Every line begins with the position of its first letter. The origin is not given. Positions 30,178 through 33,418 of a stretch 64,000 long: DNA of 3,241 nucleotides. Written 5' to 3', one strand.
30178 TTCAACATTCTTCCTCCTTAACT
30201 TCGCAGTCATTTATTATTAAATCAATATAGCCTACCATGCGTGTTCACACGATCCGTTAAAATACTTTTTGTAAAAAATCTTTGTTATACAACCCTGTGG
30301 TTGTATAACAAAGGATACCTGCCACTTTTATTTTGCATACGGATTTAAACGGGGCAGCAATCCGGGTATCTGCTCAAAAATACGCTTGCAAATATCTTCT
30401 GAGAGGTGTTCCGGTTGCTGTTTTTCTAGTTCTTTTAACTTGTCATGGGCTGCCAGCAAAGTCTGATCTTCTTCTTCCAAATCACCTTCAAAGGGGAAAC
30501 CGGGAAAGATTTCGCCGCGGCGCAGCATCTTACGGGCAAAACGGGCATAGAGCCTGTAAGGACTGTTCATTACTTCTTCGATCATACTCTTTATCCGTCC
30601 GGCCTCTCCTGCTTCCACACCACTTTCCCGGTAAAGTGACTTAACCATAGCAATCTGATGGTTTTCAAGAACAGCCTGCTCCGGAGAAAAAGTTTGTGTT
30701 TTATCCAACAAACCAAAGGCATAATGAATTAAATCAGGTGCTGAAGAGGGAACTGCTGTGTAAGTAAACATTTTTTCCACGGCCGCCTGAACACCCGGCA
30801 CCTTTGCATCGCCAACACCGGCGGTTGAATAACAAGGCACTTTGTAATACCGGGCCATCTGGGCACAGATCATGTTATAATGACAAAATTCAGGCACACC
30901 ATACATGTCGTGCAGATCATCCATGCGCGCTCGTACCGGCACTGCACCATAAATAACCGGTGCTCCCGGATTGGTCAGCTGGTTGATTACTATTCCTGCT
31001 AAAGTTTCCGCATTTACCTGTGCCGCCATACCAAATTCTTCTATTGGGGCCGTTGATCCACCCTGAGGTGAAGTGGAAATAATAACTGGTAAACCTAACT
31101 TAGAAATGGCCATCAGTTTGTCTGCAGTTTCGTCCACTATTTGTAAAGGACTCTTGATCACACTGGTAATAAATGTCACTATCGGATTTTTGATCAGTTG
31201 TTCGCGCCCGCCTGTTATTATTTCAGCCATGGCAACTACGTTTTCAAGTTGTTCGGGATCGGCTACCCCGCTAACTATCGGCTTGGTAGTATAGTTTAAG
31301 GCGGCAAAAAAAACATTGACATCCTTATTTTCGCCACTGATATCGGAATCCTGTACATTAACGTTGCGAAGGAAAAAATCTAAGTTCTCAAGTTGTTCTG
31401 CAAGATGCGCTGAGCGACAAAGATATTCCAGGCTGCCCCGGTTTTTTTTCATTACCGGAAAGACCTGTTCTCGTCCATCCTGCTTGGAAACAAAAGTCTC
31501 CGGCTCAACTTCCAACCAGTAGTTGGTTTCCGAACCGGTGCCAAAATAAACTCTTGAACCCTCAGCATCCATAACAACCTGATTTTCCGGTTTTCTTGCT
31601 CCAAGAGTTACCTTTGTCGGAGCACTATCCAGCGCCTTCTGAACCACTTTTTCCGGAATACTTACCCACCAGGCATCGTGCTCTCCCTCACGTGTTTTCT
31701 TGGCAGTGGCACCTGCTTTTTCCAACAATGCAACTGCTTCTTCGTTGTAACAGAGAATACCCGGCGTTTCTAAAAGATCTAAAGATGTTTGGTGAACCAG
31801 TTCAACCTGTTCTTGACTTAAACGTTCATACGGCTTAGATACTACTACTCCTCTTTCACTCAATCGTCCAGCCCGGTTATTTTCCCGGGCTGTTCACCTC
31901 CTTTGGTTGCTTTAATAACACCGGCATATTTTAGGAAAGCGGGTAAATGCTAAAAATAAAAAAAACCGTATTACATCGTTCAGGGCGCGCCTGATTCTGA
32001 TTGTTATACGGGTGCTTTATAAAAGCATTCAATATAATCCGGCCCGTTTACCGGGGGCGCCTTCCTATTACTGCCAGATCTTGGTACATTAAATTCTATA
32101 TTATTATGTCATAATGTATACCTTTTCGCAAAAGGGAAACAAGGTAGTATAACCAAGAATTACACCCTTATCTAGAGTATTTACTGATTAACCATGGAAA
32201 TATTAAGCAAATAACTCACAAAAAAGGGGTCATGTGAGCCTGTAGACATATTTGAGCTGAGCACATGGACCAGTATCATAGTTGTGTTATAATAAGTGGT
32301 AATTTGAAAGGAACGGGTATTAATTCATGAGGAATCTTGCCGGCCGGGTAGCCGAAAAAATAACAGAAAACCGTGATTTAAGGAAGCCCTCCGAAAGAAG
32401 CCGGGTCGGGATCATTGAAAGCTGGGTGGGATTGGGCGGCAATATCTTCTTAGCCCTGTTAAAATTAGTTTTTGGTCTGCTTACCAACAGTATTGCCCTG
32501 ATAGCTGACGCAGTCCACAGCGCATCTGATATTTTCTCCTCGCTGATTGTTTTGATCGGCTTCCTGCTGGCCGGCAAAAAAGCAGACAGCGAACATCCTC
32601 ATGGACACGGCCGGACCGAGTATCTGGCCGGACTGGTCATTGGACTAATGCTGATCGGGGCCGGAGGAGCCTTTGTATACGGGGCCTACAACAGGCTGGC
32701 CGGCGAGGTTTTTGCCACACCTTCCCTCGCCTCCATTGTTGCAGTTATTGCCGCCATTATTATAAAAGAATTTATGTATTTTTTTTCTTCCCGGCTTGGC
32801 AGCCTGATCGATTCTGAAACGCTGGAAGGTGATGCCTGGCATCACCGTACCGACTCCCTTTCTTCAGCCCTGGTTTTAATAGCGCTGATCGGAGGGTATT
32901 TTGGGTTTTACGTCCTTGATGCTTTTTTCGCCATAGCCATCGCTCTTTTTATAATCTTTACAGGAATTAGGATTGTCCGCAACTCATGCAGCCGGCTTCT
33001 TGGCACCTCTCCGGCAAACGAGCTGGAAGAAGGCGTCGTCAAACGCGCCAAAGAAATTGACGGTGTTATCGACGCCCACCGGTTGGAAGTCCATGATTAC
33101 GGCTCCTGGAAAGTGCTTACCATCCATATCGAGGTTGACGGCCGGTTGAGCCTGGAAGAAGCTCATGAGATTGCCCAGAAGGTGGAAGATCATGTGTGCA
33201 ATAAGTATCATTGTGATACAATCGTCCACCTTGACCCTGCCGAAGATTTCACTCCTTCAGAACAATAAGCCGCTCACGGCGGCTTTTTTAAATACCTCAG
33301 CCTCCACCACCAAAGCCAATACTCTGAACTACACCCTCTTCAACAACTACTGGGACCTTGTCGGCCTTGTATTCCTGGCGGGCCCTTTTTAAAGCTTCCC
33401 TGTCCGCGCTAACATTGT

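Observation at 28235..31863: MttB-homolog / corrinoid protein / long class-I SAM methyltransferase operon: a non-canonical corrinoid-dependent demethylation module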

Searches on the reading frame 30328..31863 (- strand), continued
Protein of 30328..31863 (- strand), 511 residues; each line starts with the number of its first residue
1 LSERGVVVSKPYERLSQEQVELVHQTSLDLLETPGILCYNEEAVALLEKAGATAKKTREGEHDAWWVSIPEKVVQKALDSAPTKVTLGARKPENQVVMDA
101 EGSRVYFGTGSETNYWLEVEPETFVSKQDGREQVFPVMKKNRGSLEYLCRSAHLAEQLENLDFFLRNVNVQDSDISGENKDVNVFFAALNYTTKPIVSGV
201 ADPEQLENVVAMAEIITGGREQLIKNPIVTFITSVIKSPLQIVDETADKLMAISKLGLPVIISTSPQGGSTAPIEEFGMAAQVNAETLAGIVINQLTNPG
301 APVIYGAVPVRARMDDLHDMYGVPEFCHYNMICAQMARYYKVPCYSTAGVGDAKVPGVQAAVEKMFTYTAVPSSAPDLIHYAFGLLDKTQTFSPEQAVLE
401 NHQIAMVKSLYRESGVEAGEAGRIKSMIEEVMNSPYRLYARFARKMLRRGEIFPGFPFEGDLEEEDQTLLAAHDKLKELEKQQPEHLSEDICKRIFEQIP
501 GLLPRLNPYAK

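Call 59: find_encoding_contigs(protein=P0186, flank=10000, max_places=1)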
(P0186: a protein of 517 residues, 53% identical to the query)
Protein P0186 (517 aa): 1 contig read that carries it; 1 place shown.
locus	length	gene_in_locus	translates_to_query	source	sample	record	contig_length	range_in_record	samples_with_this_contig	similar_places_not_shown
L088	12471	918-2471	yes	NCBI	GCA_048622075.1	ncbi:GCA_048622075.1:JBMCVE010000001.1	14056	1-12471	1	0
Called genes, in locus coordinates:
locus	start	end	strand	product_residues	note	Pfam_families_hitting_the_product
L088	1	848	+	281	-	PF00809:Pterin_bind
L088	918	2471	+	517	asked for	PF06253:MTTB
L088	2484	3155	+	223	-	PF02607:B12-binding_2, PF02310:B12-binding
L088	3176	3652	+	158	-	PF12225:DUF5981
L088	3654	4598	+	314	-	PF02219:MTHFR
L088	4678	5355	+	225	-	PF02607:B12-binding_2, PF02310:B12-binding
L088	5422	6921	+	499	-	PF06253:MTTB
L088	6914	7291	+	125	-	PF00795:CN_hydrolase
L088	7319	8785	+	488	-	PF13522:GATase_6, PF13537:GATase_7, PF00733:Asn_synthase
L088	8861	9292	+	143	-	PF11969:DcpS_C, PF01230:HIT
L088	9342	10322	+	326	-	PF00005:ABC_tran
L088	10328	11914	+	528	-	PF00528:BPD_transp_1, PF04069:OpuAC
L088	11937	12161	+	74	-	PF01053:Cys_Met_Meta_PP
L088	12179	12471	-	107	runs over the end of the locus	PF25601:AAA_lid_14, PF02954:HTH_8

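Call 90: search_protein_families(library=ncbifam, proteins=[L087:13511-15031:+, L088:7319-8785:+], max_evalue=1e-10)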
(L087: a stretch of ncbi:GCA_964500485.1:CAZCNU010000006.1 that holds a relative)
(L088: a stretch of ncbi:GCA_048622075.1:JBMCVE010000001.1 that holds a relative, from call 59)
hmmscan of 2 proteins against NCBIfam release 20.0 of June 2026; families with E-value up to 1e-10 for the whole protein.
L087:13511-15031:+ (506 aa): 5 families
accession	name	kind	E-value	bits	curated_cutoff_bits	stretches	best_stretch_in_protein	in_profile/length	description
NF006949.0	PRK09431.1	equivalog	2.3e-109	366.4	499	1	11-501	16-516/554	asparagine synthase B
TIGR01536.1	asn_synth_AEB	equivalog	5e-70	237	267.1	1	12-356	16-381/517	asparagine synthase (glutamine-hydrolyzing)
TIGR03104.1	trio_amidotrans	equivalog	1.6e-32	112.6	570.1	1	192-349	230-383/589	N-acetylglutaminylglutamine amidotransferase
NF033535.1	lass_lactam_cya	exception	8.5e-31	107.2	525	1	12-350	16-384/668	lasso peptide isopeptide bond-forming cyclase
TIGR03108.1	eps_aminotran_1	hypoth_equivalog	9e-30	103.9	816.9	1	198-348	234-376/628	XrtA/PEP-CTERM system amidotransferase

L088:7319-8785:+ (488 aa): 6 families
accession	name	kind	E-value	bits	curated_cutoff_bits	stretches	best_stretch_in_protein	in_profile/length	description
NF006949.0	PRK09431.1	equivalog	3.1e-86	290.1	499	1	1-477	1-510/554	asparagine synthase B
TIGR01536.1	asn_synth_AEB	equivalog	2.4e-65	221.5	267.1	2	4-323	3-372/517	asparagine synthase (glutamine-hydrolyzing)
TIGR03104.1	trio_amidotrans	equivalog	2.9e-37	128.2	570.1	1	186-323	242-381/589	N-acetylglutaminylglutamine amidotransferase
TIGR03108.1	eps_aminotran_1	hypoth_equivalog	2.2e-34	119.1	816.9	2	182-327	236-379/628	XrtA/PEP-CTERM system amidotransferase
NF033535.1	lass_lactam_cya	exception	1.9e-26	92.8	525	0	1-146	1-167/668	lasso peptide isopeptide bond-forming cyclase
NF033561.1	macrolact_Ik_Al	subfamily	1.5e-15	56.8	300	0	150-320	157-332/561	albusnodin/ikarugamycin family macrolactam cyclase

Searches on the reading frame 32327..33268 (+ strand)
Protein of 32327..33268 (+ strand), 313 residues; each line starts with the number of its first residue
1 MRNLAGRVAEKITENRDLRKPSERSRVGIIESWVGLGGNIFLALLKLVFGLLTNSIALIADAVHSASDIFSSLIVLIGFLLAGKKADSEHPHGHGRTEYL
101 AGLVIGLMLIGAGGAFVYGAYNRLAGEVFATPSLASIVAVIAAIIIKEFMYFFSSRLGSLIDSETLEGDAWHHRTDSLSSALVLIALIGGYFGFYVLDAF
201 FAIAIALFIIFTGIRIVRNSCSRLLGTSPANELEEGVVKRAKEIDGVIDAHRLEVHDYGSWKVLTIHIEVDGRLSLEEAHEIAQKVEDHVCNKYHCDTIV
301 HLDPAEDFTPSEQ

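Call 16: search_protein_families(library=ncbifam, proteins=[window:32327-33268:+], max_evalue=0.01)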
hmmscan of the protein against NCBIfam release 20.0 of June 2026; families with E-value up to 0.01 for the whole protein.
window:32327-33268:+ (313 aa): 10 families
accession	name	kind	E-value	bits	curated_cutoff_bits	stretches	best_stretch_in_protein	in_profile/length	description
TIGR01297.1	CDF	superfamily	1.9e-69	234.1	82.35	1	33-304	6-282/285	cation diffusion facilitator family transporter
NF033615.1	CDF_MamM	equivalog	2e-49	168.4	350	1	32-294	12-276/290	magnetosome biogenesis CDF transporter MamM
NF033616.1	CDF_MamB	equivalog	3.4e-45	154.7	350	1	33-294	10-271/284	magnetosome biogenesis CDF transporter MamB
NF050169.1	CatEfflxFieF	equivalog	2.1e-44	151.9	420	1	41-304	17-281/282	cation efflux pump FieF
NF007064.0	PRK09509.1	equivalog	2.6e-38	131.7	447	1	42-305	23-287/300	CDF family cation-efflux transporter FieF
NF052621.1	MngEfTpMntE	equivalog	2.3e-31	109.3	500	1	44-306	18-283/293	manganese efflux transporter MntE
NF052602.1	Zn_efflux_Cdf31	equivalog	1.9e-28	99.8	460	1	34-306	12-291/299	CDF family zinc efflux transporter Cdf31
NF040994.1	MamV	equivalog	6.6e-26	91.1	500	1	32-293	14-274/319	CDF transporter MamV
NF002923.0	PRK03557.1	equivalog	3.3e-16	59.4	408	1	43-297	32-283/313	CDF family zinc transporter ZitB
NF033827.1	CDF_efflux_DmeF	equivalog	7.7e-09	35.3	250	2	172-264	184-270/309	CDF family Co(II)/Ni(II) efflux transporter DmeF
